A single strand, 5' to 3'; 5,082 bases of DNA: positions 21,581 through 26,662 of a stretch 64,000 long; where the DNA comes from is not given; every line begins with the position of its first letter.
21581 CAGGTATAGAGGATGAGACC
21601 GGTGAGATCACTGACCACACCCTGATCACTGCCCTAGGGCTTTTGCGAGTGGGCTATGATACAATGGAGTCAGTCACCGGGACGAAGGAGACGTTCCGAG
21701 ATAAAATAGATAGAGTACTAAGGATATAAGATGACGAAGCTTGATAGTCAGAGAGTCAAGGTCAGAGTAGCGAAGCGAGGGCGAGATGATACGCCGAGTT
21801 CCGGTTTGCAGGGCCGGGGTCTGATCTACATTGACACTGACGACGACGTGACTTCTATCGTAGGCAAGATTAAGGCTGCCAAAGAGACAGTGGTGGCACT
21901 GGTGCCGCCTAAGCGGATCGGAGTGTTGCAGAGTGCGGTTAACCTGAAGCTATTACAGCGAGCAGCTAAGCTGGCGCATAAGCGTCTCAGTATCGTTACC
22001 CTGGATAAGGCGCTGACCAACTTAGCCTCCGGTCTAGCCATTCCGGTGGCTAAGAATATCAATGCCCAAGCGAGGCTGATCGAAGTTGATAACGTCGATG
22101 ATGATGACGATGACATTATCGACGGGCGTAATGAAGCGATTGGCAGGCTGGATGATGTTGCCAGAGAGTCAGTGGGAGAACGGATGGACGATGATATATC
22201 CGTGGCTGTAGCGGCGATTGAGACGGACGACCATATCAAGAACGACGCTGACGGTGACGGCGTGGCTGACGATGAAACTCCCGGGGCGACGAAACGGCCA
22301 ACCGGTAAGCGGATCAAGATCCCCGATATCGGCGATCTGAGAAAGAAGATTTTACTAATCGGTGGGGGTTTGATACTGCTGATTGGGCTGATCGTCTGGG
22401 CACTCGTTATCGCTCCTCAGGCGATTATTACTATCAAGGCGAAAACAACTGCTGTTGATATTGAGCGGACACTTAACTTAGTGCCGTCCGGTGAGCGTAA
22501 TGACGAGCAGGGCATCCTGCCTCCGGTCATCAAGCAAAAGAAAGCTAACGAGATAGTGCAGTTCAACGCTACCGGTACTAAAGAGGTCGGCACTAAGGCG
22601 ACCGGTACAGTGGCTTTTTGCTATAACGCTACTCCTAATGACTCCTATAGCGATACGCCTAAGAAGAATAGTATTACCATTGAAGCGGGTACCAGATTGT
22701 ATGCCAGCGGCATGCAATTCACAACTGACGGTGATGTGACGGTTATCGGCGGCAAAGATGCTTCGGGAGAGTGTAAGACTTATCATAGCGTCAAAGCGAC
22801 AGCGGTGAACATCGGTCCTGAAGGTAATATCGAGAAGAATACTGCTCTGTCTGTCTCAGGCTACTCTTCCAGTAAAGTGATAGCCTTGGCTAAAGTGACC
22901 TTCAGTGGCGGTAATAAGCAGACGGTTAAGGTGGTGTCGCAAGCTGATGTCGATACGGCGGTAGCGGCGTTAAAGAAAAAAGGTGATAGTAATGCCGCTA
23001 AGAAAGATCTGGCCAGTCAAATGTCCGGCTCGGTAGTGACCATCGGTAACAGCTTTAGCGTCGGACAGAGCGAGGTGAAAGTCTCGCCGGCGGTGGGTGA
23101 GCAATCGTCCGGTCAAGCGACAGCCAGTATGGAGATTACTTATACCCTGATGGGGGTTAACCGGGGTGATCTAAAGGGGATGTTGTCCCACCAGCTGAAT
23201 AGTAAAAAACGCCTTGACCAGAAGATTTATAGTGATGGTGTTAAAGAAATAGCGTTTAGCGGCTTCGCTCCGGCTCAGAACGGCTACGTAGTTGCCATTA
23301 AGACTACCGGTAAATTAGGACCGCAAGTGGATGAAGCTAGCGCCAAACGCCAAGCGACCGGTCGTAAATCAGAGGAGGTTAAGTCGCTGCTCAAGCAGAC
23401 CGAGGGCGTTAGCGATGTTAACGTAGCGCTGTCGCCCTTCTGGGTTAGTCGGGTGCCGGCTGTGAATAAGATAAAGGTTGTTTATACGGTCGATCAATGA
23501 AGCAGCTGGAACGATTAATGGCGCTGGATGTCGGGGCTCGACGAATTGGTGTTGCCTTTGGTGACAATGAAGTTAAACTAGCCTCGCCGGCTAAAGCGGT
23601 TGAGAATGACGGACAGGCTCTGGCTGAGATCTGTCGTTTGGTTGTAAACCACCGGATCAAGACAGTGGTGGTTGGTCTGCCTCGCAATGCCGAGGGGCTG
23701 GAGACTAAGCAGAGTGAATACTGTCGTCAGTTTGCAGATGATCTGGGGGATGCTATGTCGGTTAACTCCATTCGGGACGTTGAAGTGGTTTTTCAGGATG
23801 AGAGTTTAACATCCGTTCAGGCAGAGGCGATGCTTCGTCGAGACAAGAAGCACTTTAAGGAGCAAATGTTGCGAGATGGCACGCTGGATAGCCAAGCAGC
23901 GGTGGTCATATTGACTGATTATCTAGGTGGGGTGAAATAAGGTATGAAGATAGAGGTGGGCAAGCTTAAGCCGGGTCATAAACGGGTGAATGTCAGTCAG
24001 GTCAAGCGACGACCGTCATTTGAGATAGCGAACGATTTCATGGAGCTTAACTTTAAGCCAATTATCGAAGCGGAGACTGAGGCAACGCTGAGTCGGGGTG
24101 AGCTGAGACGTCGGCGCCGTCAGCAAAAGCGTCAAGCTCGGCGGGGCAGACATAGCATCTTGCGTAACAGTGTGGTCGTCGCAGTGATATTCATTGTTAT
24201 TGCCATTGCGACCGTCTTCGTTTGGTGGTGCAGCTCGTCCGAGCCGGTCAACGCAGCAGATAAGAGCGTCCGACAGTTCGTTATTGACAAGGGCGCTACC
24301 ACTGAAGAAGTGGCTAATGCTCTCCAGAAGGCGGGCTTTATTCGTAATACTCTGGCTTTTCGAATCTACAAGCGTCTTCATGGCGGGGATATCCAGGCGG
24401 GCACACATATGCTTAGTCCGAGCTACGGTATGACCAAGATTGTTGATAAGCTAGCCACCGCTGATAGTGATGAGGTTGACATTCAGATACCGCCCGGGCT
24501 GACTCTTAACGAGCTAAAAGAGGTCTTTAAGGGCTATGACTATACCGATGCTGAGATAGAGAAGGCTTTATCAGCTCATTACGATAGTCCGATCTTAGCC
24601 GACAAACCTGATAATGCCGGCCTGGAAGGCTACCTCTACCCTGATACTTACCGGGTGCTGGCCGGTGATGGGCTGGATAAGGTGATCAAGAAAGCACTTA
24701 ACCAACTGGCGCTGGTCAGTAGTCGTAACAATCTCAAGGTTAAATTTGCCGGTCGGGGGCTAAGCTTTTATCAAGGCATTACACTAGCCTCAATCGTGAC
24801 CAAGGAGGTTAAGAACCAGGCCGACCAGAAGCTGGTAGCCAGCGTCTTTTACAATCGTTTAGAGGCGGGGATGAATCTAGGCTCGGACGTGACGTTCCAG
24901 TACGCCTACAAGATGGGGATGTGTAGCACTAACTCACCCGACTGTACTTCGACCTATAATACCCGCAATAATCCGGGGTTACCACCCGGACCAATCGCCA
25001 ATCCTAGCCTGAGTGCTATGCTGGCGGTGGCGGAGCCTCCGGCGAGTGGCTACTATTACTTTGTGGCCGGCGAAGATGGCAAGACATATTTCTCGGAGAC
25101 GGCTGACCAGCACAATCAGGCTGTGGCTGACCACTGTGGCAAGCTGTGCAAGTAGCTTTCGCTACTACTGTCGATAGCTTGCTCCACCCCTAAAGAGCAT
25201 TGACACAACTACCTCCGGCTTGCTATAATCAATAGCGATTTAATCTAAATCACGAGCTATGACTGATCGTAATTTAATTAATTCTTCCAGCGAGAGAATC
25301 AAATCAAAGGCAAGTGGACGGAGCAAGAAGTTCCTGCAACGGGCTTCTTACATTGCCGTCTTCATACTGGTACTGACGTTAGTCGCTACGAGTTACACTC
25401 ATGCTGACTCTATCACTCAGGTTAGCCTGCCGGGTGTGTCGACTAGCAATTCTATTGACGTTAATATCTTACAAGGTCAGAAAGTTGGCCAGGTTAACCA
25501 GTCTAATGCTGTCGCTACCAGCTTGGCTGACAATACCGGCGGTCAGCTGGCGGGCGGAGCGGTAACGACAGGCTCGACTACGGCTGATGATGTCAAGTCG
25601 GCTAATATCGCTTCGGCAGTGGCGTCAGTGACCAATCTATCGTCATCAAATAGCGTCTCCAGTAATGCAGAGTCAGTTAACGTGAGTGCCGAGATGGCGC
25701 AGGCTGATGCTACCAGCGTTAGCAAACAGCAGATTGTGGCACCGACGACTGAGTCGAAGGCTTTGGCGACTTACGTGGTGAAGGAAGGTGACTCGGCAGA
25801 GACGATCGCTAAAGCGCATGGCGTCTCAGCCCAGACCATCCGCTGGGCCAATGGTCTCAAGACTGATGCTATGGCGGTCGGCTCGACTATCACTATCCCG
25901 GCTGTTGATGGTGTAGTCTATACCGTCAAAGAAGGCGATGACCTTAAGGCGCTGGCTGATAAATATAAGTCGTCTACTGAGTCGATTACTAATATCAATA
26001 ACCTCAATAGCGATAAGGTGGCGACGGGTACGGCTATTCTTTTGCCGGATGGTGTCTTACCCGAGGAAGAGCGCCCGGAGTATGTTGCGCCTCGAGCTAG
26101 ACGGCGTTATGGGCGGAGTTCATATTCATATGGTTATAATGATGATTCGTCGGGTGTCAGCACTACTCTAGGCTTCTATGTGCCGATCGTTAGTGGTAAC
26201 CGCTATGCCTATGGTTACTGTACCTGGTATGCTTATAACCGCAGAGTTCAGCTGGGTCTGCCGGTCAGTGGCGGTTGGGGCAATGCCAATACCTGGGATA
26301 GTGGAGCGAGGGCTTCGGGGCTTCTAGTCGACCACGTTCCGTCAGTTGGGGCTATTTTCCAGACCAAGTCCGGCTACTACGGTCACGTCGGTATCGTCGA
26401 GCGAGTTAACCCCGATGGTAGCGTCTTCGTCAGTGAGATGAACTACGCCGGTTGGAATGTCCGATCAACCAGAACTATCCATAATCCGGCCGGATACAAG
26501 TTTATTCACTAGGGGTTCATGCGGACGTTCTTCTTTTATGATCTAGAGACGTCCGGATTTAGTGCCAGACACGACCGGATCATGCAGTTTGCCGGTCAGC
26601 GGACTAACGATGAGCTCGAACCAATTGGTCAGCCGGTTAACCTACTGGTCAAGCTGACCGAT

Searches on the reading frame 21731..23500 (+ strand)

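Call 36: search_protein_families(library=pfam, proteins=[window:21731-23500:+], max_evalue=0.000001)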
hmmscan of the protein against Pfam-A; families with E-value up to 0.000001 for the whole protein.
window:21731-23500:+ (589 aa): 0 families

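Call 73: search_protein_families(library=pfam, proteins=[window:21731-23500:+], max_evalue=0.01)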
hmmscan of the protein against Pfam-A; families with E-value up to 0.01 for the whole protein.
window:21731-23500:+ (589 aa): 1 family
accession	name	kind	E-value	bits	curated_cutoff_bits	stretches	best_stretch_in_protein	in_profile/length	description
PF04865.19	Baseplate_J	-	5.9e-05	22.9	21.1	1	284-394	17-109/255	Baseplate J-like protein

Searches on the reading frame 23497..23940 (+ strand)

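Call 36: search_protein_families(library=pfam, proteins=[window:23497-23940:+], max_evalue=0.000001)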
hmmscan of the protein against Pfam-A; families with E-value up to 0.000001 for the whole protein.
window:23497-23940:+ (147 aa): 1 family
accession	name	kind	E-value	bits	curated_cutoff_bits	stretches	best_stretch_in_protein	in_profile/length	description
PF03652.20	RuvX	-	4.8e-31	108.3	29.2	1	6-143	2-132/134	Holliday junction resolvase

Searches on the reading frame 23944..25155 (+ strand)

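Call 36: search_protein_families(library=pfam, proteins=[window:23944-25155:+], max_evalue=0.000001)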
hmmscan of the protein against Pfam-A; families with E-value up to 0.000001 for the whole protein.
window:23944-25155:+ (403 aa): 1 family
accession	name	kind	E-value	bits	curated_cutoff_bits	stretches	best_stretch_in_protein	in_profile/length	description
PF02618.21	YceG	-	1.4e-69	235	32.4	1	112-395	1-274/275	YceG-like family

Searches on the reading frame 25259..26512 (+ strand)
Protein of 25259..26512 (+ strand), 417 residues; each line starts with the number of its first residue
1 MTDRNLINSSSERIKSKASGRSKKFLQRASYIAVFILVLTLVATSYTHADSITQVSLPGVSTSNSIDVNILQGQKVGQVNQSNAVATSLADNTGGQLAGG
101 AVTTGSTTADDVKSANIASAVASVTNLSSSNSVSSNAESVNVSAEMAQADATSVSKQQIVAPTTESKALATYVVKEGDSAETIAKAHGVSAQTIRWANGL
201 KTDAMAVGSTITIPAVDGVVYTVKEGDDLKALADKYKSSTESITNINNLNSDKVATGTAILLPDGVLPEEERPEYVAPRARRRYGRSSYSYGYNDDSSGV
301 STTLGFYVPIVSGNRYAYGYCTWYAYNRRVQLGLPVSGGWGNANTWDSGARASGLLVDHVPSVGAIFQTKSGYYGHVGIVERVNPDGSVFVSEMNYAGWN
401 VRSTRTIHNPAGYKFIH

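Call 36: search_protein_families(library=pfam, proteins=[window:25259-26512:+], max_evalue=0.000001)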
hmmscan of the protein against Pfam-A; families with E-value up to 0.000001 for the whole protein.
window:25259-26512:+ (417 aa): 3 families
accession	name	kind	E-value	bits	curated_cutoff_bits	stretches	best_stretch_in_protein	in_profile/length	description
PF05257.22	CHAP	-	1.5e-21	77.1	26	1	312-395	2-81/81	CHAP domain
PF01476.26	LysM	-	6.7e-21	74.4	20.9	2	172-214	1-43/43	LysM domain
PF23473.1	LysM3_LYK4_5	-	2.1e-15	57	29.3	1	170-214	3-47/48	LYK4/5 LysM3 domain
